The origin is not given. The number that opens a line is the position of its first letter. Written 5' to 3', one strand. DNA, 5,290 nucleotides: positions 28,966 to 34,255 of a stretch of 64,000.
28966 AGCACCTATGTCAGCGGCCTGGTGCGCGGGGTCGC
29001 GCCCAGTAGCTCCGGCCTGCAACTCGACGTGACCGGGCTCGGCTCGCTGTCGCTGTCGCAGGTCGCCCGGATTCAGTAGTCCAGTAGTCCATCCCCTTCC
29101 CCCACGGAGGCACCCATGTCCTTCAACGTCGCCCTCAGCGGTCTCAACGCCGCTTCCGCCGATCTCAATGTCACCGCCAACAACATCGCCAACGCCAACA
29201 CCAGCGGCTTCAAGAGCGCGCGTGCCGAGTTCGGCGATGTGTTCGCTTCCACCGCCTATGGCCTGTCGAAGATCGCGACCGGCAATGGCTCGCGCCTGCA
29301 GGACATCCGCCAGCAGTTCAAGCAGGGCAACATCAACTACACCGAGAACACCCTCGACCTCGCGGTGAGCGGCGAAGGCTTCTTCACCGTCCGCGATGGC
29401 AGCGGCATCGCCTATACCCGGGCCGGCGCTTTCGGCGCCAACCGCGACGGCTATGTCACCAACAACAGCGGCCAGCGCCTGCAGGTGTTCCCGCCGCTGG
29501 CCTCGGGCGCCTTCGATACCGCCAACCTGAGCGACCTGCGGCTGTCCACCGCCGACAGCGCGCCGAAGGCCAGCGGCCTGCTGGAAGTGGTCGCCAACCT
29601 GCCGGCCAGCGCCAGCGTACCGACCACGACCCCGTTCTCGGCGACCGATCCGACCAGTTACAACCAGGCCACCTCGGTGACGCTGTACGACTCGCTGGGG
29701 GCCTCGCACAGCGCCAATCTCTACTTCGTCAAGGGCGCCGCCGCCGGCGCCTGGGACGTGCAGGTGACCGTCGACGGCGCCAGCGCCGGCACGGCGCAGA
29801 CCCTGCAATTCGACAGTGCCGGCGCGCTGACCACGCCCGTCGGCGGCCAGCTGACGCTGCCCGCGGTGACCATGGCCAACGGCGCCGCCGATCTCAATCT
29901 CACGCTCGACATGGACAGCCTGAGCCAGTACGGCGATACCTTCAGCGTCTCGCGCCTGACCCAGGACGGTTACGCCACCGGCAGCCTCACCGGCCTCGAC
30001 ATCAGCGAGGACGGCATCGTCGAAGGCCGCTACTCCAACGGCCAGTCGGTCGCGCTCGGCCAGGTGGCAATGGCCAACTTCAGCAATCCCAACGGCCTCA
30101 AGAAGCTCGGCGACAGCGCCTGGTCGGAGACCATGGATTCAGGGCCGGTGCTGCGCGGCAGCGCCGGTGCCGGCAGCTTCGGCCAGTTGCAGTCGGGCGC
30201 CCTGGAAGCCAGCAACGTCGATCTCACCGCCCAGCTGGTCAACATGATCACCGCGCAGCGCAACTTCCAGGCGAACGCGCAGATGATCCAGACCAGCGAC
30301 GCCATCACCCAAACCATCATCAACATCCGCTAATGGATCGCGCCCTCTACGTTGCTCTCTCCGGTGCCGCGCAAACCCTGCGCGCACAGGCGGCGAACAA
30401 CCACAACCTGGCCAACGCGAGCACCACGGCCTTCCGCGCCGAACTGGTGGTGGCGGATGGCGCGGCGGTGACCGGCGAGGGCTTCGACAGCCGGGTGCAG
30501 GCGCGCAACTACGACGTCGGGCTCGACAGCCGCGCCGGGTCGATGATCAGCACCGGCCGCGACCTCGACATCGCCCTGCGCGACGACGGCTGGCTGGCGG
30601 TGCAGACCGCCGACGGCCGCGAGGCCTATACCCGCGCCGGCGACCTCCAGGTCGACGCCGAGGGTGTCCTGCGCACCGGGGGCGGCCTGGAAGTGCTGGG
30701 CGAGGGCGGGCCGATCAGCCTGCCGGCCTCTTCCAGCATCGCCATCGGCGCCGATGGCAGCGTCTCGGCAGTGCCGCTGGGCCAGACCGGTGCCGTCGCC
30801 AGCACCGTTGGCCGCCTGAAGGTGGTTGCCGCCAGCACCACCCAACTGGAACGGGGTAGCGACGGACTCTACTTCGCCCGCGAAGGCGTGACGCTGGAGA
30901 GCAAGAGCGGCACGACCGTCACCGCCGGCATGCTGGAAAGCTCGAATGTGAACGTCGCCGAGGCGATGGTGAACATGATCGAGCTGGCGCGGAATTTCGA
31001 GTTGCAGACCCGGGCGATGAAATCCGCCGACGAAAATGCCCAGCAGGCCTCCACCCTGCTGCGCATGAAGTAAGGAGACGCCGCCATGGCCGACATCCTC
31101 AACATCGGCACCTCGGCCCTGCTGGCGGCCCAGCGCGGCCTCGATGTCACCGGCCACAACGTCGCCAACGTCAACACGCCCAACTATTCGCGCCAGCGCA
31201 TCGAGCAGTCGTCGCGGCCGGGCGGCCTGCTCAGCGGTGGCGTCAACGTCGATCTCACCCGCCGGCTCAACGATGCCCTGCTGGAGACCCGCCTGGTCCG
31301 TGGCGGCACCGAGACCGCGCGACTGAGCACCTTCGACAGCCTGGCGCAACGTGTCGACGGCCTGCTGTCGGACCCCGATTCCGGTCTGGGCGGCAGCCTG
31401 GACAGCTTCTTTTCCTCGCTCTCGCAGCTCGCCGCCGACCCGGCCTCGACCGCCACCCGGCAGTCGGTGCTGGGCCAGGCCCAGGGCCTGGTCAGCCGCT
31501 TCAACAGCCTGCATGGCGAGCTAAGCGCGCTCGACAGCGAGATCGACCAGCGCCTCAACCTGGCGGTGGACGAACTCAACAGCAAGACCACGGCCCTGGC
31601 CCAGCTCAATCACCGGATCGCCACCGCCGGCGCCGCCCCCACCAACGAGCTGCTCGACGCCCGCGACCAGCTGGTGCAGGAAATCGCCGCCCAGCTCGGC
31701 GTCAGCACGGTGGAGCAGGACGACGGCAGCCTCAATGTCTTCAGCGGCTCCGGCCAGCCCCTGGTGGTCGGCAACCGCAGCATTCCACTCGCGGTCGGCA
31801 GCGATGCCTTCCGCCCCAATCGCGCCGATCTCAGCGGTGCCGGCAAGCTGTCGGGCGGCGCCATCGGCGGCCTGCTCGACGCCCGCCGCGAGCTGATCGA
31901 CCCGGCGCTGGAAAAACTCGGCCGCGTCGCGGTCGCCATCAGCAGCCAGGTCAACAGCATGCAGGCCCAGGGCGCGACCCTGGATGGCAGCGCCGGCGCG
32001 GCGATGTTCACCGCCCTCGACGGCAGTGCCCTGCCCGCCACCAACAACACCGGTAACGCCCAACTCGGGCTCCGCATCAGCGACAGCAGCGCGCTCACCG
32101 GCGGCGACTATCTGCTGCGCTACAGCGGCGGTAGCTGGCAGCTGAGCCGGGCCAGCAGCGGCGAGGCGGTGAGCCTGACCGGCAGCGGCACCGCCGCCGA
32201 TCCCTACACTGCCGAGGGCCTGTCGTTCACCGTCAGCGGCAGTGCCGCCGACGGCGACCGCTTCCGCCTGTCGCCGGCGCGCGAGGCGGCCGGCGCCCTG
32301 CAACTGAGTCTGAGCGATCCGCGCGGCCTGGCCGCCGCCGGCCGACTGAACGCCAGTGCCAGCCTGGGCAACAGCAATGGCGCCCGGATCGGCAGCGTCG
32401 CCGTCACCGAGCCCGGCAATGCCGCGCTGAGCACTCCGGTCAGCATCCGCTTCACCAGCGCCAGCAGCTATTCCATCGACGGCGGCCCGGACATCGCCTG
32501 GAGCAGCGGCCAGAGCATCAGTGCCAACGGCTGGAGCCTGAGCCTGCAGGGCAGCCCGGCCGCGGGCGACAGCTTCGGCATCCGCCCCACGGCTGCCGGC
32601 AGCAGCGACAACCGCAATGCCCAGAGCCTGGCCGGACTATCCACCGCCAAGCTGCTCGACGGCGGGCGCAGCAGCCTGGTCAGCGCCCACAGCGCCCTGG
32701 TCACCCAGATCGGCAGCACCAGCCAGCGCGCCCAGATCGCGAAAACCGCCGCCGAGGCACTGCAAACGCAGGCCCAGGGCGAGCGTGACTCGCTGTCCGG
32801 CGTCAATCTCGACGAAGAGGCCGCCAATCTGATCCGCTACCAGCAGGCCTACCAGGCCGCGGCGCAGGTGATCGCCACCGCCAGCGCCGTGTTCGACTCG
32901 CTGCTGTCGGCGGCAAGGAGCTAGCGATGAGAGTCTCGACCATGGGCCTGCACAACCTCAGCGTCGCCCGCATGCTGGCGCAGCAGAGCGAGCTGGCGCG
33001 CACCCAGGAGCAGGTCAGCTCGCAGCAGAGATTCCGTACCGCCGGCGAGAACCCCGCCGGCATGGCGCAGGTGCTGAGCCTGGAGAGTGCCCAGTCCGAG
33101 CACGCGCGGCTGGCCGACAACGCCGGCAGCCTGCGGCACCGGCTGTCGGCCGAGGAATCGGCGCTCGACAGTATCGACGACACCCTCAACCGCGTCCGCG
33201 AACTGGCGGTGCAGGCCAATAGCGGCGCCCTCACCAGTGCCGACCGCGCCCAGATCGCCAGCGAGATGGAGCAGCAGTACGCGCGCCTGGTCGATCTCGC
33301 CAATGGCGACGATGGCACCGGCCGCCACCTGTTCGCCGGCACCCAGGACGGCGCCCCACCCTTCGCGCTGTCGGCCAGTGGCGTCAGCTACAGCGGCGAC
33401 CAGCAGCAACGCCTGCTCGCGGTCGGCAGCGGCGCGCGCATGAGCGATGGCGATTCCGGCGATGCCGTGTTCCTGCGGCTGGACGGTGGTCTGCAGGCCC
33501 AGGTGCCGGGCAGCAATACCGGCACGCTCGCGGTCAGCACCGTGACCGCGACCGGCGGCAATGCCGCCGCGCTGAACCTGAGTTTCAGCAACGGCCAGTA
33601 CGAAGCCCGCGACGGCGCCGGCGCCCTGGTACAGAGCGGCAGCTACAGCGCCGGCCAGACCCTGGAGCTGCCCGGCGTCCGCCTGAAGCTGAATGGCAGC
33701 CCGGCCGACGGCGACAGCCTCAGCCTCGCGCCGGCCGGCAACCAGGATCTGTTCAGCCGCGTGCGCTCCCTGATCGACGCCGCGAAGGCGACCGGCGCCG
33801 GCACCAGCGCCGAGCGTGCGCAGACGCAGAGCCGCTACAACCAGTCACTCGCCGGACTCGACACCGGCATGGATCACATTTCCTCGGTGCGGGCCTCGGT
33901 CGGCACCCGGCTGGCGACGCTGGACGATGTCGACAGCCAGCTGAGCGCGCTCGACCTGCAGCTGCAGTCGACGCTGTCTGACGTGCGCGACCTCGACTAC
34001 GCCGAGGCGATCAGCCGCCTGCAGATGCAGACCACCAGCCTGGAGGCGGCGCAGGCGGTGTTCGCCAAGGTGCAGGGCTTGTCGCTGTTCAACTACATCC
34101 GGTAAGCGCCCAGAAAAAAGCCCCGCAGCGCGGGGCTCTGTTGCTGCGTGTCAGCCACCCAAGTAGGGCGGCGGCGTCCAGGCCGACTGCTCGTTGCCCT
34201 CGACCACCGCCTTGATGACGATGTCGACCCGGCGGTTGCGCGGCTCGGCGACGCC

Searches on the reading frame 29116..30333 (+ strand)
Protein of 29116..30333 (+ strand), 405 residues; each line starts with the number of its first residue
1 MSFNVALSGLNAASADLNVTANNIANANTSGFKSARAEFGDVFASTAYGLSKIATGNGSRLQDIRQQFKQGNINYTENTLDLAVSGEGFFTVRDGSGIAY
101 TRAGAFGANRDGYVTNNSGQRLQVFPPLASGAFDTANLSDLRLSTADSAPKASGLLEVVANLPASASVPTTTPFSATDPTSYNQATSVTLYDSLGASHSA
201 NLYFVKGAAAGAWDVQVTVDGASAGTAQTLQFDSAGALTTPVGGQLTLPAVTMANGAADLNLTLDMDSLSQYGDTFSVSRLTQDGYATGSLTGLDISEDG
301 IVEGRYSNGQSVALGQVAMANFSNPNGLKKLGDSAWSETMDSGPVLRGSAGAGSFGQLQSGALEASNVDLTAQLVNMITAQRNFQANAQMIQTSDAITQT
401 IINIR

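Call 84: search_protein_families(library=pfam, proteins=[window:29116-30333:+], max_evalue=0.00001)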
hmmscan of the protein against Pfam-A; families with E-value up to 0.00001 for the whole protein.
window:29116-30333:+ (405 aa): 4 families
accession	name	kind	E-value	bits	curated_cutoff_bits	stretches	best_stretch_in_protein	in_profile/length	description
PF07559.19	FlgE_D2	-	4e-28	99.1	22.7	1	161-286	1-142/142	Flagellar basal body protein FlaE D2 domain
PF06429.18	Flg_bbr_C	-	3.1e-17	62.2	23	1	359-404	1-46/46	Flagellar basal body rod FlgEFG protein C-terminal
PF22692.1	LlgE_F_G_D1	-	2.3e-12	47.3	27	1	83-124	1-43/64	Flagellar hook protein FlgE/F/G D1 domain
PF00460.25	Flg_bb_rod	-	7.5e-11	42.2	20.7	1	3-33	1-31/31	Flagella basal body rod protein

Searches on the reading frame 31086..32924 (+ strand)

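Call 84: search_protein_families(library=pfam, proteins=[window:31086-32924:+], max_evalue=0.00001)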
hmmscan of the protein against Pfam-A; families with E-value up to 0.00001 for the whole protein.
window:31086-32924:+ (612 aa): 4 families
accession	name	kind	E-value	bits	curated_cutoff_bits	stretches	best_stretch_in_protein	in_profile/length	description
PF22638.1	FlgK_D1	-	4.5e-64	216.7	28.6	1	88-308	2-233/233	Flagellar hook-associated protein FlgK helical domain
PF21158.3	flgK_1st_1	-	5.2e-15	55.7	24.2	1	319-397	4-81/81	Flagellar hook-associated protein 1, D2-like domain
PF06429.18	Flg_bbr_C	-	3.4e-10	39.7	23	1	571-608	8-45/46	Flagellar basal body rod FlgEFG protein C-terminal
PF00460.25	Flg_bb_rod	-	1.6e-06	28.4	20.7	1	5-34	1-30/31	Flagella basal body rod protein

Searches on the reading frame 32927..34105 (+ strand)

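Call 84: search_protein_families(library=pfam, proteins=[window:32927-34105:+], max_evalue=0.00001)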
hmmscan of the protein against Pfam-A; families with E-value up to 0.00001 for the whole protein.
window:32927-34105:+ (392 aa): 2 families
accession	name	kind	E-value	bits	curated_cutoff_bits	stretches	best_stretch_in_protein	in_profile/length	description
PF00669.25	Flagellin_N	-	2.3e-18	67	26.6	1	12-140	10-138/139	Bacterial flagellin N-terminal helical region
PF00700.27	Flagellin_C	-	1.9e-07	31.7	23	1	310-391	3-86/86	Bacterial flagellin C-terminal helical region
